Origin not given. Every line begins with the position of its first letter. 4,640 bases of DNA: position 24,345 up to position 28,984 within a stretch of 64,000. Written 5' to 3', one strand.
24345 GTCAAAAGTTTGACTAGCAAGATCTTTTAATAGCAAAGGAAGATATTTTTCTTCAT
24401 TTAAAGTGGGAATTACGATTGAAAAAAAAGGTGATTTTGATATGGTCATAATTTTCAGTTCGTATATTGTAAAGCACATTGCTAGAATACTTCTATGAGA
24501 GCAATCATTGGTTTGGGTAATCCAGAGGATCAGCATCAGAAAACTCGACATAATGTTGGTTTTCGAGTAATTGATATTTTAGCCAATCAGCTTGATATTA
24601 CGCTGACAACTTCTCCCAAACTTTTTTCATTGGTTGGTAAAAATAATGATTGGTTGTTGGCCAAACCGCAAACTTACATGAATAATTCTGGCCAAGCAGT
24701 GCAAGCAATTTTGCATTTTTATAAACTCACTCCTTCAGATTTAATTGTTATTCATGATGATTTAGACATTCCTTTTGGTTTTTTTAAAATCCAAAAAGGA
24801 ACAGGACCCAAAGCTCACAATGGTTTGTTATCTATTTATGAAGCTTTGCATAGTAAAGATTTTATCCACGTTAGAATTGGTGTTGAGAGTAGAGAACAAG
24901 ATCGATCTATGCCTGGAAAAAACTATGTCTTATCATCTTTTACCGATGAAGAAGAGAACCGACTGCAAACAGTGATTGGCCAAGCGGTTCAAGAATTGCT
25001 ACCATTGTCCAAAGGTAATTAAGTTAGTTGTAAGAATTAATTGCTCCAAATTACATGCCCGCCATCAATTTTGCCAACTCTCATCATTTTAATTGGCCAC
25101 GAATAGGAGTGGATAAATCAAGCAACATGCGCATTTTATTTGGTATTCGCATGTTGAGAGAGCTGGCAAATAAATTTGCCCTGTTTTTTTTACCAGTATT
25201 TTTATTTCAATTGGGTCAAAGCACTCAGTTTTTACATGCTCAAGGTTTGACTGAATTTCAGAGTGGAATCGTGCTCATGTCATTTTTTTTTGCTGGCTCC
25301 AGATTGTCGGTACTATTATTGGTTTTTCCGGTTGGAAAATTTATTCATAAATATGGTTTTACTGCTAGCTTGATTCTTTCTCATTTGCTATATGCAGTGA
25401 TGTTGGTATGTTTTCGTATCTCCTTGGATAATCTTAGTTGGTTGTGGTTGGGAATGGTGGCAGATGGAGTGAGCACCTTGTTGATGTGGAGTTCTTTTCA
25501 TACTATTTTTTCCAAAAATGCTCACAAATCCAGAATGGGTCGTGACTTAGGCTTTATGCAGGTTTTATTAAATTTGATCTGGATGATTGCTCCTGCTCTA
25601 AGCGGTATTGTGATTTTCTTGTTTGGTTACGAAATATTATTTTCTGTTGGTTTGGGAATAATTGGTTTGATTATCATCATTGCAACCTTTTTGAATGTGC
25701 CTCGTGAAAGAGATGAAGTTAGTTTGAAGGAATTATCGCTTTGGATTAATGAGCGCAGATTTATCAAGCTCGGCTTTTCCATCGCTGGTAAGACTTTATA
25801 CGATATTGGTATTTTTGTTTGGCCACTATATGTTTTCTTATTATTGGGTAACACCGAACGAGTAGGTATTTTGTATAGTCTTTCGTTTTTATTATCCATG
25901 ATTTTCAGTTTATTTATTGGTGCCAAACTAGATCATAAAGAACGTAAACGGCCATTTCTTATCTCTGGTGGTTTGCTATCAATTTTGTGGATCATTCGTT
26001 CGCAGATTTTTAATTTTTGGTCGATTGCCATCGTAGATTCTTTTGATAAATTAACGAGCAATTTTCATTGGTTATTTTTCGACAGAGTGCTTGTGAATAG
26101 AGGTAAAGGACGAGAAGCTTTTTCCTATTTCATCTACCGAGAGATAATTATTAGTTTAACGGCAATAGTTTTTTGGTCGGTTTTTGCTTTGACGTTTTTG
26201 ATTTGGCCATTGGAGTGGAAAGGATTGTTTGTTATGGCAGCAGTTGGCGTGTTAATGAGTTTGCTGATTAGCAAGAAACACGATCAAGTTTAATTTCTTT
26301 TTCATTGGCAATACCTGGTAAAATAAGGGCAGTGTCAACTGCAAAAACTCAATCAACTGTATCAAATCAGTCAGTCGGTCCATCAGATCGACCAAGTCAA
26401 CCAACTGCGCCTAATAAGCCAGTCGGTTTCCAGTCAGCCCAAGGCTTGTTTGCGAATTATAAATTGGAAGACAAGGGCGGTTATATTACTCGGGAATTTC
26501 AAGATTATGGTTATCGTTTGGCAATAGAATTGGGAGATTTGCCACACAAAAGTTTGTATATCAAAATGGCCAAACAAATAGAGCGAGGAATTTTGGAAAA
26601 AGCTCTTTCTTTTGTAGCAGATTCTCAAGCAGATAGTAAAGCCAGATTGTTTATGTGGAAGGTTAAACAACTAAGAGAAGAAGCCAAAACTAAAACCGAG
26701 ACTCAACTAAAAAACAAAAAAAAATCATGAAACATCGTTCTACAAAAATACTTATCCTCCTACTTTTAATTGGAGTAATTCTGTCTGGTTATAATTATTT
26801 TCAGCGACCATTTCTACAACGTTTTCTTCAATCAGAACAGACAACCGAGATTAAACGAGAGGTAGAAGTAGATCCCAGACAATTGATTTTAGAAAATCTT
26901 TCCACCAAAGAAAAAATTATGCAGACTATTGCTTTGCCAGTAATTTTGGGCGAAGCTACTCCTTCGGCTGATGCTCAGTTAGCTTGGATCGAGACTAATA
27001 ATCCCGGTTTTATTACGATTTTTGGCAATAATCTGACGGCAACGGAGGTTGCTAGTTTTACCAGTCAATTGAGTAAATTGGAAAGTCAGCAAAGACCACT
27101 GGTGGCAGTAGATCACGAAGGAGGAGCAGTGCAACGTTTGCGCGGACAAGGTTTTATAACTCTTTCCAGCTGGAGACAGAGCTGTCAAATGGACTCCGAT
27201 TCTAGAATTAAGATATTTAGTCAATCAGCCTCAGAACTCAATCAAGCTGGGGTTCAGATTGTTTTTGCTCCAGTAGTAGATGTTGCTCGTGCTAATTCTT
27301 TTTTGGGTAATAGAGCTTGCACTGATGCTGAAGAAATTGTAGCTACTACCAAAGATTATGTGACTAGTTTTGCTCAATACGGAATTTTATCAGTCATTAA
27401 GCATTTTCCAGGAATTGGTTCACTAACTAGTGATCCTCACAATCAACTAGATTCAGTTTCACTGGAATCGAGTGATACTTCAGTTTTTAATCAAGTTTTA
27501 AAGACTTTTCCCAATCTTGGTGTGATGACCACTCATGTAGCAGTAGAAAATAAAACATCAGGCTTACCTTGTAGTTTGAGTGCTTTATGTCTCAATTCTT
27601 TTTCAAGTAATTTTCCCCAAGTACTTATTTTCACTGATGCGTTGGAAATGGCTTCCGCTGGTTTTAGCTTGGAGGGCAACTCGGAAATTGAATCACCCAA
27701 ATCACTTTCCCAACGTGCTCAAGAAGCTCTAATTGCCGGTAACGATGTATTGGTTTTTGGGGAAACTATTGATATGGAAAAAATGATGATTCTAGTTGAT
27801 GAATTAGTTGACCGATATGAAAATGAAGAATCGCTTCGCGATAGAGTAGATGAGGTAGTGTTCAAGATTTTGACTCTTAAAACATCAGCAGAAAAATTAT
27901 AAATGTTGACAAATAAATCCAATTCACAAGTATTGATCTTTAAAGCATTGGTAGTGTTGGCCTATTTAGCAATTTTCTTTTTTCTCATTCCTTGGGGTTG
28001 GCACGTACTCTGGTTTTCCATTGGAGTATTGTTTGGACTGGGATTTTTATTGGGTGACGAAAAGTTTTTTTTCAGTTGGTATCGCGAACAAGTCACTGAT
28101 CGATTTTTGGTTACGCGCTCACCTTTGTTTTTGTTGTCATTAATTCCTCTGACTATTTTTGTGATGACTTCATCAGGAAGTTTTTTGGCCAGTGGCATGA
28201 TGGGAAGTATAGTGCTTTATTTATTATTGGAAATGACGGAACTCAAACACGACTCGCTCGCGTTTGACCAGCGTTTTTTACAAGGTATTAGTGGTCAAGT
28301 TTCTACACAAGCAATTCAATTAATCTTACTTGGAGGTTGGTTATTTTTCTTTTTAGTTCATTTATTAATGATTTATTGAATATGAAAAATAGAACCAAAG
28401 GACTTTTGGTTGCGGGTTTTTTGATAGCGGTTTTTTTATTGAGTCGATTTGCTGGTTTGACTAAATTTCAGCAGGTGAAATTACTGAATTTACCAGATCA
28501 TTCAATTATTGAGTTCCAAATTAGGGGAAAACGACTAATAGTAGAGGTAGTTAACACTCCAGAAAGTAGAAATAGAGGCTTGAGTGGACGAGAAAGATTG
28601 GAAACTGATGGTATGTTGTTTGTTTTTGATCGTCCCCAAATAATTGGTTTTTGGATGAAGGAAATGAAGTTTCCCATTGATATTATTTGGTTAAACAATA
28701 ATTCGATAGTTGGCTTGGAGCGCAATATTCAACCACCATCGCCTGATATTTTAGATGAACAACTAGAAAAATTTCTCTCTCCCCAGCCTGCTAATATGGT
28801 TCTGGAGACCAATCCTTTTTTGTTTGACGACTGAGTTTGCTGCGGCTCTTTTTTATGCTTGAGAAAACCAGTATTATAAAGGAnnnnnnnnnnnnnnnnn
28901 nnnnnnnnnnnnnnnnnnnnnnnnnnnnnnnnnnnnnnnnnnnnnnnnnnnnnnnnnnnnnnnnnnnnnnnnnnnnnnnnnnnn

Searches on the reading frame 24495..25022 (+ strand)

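Call 6: search_protein_families(library=pfam, proteins=[window:24495-25022:+], max_evalue=0.01)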
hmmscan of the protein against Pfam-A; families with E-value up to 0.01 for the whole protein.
window:24495-25022:+ (175 aa): 1 family
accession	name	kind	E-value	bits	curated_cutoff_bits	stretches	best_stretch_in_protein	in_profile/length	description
PF01195.25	Pept_tRNA_hydro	-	6.8e-53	179.7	27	1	4-167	2-166/183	Peptidyl-tRNA hydrolase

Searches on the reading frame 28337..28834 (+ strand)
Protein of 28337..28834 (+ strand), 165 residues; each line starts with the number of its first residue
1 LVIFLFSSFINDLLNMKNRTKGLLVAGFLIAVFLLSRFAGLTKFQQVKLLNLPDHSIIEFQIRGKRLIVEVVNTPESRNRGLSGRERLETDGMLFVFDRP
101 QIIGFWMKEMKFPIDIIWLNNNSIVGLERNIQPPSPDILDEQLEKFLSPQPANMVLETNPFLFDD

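Call 6: search_protein_families(library=pfam, proteins=[window:28337-28834:+], max_evalue=0.01)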
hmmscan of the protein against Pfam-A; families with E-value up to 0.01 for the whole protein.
window:28337-28834:+ (165 aa): 1 family
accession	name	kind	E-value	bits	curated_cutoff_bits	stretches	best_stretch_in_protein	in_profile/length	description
PF02643.20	DUF192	-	7.1e-21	74.6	27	1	69-159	3-79/96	Uncharacterized ACR, COG1430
